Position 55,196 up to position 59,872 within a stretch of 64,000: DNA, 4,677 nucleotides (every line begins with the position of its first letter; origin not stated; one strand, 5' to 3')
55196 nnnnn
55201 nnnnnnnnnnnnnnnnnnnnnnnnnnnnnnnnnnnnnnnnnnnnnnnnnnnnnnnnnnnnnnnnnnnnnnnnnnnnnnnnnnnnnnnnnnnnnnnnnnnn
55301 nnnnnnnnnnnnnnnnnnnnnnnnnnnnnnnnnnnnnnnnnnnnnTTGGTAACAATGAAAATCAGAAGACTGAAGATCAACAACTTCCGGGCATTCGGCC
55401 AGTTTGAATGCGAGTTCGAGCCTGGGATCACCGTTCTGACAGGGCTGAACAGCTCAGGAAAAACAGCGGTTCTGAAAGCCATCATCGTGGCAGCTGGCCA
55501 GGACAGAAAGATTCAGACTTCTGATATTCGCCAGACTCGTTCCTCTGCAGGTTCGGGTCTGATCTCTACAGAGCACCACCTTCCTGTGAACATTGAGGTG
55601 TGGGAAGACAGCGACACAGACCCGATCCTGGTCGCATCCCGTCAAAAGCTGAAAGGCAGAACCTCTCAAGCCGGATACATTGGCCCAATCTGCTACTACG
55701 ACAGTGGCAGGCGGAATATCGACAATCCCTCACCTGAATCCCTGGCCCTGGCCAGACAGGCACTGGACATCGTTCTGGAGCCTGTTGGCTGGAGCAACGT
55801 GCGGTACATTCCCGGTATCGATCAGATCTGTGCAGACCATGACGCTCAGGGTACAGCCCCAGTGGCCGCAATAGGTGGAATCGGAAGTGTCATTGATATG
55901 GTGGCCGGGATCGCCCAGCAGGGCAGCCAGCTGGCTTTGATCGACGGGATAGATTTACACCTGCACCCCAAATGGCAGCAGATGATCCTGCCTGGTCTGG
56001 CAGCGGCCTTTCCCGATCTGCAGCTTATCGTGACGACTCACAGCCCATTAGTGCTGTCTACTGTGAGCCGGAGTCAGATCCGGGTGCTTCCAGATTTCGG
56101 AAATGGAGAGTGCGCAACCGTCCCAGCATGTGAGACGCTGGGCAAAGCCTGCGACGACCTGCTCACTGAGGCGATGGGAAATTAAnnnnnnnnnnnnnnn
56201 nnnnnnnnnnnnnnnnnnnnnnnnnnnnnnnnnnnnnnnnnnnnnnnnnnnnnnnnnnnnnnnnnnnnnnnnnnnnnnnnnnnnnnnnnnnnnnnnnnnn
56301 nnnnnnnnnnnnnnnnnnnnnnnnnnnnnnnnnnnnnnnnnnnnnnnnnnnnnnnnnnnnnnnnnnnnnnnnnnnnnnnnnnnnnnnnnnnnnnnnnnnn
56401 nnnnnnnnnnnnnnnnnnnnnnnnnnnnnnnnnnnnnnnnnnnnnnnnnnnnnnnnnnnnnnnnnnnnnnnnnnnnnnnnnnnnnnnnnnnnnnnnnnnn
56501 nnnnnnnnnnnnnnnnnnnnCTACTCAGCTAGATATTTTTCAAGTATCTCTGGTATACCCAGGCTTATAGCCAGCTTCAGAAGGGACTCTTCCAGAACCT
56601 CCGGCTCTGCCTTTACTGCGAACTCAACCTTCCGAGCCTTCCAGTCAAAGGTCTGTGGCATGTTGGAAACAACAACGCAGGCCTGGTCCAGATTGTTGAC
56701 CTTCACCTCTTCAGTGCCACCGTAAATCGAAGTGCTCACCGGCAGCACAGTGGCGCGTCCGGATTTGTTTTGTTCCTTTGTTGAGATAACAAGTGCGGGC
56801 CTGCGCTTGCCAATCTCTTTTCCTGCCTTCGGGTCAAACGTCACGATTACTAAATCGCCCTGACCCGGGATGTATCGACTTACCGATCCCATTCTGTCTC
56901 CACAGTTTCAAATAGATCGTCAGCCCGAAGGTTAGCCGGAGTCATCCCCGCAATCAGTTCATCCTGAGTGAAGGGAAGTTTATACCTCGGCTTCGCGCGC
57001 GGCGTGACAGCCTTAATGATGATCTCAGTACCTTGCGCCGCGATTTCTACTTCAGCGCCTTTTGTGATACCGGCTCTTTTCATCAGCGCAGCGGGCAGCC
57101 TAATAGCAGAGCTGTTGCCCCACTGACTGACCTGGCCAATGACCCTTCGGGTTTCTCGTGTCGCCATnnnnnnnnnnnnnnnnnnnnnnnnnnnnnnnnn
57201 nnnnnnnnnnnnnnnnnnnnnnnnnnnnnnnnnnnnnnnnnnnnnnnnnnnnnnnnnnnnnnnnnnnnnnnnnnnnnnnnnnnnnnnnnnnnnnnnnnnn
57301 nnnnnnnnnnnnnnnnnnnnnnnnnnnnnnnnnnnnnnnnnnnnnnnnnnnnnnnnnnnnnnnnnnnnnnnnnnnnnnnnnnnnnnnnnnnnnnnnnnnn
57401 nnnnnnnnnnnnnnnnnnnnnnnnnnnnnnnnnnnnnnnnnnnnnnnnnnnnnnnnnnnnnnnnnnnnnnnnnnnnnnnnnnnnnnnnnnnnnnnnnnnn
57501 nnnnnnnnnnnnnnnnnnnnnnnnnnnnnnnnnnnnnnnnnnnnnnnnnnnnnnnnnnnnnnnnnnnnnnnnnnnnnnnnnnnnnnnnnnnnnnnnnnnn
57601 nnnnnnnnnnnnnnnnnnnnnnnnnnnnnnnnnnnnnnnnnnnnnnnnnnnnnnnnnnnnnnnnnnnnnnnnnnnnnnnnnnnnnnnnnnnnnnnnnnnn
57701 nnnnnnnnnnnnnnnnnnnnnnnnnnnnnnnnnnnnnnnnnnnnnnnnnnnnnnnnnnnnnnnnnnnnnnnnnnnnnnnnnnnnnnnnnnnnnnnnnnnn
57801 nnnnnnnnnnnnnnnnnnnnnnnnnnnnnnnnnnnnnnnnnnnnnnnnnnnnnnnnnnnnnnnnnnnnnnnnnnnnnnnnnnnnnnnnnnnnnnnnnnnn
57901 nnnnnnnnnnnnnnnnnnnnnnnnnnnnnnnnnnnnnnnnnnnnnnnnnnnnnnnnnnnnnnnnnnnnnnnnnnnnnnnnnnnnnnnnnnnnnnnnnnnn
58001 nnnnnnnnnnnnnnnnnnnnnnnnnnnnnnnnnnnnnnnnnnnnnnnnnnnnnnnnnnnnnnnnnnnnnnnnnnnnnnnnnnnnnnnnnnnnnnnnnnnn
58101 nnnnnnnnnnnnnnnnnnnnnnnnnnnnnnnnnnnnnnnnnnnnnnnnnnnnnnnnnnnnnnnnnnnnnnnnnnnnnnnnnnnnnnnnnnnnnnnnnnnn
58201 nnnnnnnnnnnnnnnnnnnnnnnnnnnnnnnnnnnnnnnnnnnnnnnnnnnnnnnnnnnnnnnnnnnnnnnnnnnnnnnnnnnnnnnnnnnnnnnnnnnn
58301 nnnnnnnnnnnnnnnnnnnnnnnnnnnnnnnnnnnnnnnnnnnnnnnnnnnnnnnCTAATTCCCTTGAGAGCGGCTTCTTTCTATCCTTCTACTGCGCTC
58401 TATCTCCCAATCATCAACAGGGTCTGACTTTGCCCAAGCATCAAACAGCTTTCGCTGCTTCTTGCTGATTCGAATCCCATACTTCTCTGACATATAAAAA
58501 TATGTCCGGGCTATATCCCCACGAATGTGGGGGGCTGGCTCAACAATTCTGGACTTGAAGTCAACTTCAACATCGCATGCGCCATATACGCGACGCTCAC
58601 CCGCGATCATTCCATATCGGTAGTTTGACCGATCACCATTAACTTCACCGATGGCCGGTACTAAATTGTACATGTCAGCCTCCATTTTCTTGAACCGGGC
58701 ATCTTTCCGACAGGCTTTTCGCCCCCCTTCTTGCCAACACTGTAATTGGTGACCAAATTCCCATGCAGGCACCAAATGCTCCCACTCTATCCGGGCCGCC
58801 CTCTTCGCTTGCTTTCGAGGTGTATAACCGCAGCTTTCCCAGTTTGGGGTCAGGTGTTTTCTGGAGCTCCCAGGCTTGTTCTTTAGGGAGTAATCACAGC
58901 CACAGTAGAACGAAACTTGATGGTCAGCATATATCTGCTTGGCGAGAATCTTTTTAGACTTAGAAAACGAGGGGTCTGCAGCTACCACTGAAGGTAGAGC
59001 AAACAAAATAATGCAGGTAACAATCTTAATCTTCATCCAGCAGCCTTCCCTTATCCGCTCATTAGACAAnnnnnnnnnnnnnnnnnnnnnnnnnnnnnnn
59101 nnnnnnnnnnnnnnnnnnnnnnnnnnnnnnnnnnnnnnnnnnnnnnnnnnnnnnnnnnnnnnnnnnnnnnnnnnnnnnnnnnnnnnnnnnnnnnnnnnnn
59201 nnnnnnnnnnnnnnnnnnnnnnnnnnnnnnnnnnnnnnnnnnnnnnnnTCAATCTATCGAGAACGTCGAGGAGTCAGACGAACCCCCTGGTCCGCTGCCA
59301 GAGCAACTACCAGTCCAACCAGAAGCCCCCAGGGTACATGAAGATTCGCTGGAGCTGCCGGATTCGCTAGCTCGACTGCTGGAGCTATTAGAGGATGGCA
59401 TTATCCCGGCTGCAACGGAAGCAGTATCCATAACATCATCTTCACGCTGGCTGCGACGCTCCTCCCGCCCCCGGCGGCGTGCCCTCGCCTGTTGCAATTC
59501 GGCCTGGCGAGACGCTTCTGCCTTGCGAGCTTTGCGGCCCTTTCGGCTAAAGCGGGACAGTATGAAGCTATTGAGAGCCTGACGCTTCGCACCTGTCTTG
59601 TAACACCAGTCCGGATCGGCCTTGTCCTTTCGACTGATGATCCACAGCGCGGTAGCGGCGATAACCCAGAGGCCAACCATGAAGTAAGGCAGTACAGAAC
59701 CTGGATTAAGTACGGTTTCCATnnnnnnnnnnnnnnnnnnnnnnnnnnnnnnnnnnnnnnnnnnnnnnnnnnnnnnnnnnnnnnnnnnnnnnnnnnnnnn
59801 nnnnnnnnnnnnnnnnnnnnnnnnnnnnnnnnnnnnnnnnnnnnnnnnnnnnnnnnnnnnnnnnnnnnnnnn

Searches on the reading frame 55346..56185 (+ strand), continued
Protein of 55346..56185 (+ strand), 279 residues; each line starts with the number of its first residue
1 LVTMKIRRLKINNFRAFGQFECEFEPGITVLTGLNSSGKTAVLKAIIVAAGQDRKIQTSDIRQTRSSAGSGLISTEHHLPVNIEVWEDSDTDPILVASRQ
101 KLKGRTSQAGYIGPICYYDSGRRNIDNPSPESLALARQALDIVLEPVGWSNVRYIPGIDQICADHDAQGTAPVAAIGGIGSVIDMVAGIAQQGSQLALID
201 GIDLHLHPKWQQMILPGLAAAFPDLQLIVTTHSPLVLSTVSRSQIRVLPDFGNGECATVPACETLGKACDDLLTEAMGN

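Call 120: predict_structure(alignment_id=A7)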
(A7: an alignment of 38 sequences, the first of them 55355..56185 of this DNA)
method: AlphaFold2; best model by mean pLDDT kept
length: 276 residues; sequences in the alignment: 38
mean_pLDDT: 77.5   pTM: 0.77
mean pLDDT of the five models: 77.5, 77.2, 77.2, 75.4, 74.0
residues with pLDDT >= 90: 107; 70-90: 77; 50-70: 58; < 50: 34
segments of 3 or more residues with pLDDT < 50: 61-76, 92-104
pLDDT, mean of each block of 10 residues (from residue 1): 87 86 95 91 82 55 38 47 60 44 55 81 73 91 93 90 95 89 89 92 88 95 95 91 81 59 61 62
secondary structure, 60 per line:
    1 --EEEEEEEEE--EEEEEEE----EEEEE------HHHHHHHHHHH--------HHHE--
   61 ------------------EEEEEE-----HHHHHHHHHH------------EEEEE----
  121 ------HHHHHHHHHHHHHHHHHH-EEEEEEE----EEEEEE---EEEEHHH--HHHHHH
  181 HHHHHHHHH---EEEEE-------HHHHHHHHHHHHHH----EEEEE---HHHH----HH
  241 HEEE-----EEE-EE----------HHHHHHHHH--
elements in order: E3-11 E14-20 E25-29 H36-46 E79-84 H90-99 E112-116 H127-144 E146-152 E157-162 E166-169 H175-189 E193-197 H205-218 E223-227 H231-234 E242-244 E250-252 H266-274

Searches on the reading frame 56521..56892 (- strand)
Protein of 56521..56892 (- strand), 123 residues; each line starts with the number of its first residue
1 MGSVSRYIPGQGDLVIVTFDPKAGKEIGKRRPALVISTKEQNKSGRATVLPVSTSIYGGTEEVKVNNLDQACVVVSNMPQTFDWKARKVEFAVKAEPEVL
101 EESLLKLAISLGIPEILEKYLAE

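Call 81: search_protein_families(library=pfam, proteins=[window:56521-56892:-], max_evalue=0.01)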
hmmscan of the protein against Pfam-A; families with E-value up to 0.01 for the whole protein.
window:56521-56892:- (123 aa): 1 family
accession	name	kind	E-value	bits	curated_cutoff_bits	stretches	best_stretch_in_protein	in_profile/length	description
PF02452.23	PemK_toxin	-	1.1e-15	58.2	23.1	1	11-110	2-108/109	PemK-like, MazF-like toxin of type II toxin-antitoxin system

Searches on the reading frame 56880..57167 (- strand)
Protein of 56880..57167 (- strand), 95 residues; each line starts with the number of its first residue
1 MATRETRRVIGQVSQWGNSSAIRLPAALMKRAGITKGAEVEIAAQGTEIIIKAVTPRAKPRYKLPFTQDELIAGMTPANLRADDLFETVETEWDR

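Call 81: search_protein_families(library=pfam, proteins=[window:56880-57167:-], max_evalue=0.01)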
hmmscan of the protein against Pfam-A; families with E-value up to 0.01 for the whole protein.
window:56880-57167:- (95 aa): 1 family
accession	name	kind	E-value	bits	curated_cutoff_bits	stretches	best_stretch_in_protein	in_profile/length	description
PF04014.23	MazE_antitoxin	-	8.5e-10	38.9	24.7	1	14-57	2-46/48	Antidote-toxin recognition MazE, bacterial antitoxin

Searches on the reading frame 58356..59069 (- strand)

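Call 81: search_protein_families(library=pfam, proteins=[window:58356-59069:-], max_evalue=0.01)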
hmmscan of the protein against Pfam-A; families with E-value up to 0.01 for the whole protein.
window:58356-59069:- (237 aa): 1 family
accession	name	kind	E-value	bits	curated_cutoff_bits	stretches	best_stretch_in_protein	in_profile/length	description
PF04231.19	Endonuclease_1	-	2.3e-39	136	25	1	45-234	12-225/235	Endonuclease I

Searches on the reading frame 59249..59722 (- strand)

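Call 81: search_protein_families(library=pfam, proteins=[window:59249-59722:-], max_evalue=0.01)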
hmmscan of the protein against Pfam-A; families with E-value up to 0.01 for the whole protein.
window:59249-59722:- (157 aa): 2 families
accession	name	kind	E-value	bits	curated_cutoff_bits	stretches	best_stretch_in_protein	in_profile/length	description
PF09805.14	Nop25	-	0.0025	18.8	22.5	1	61-128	28-96/138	Nucleolar protein 12 (25kDa)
PF19442.4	CRIM1_C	-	0.0036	17.7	27.2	1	19-79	45-105/130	Cysteine-rich motor neuron 1 protein C-terminal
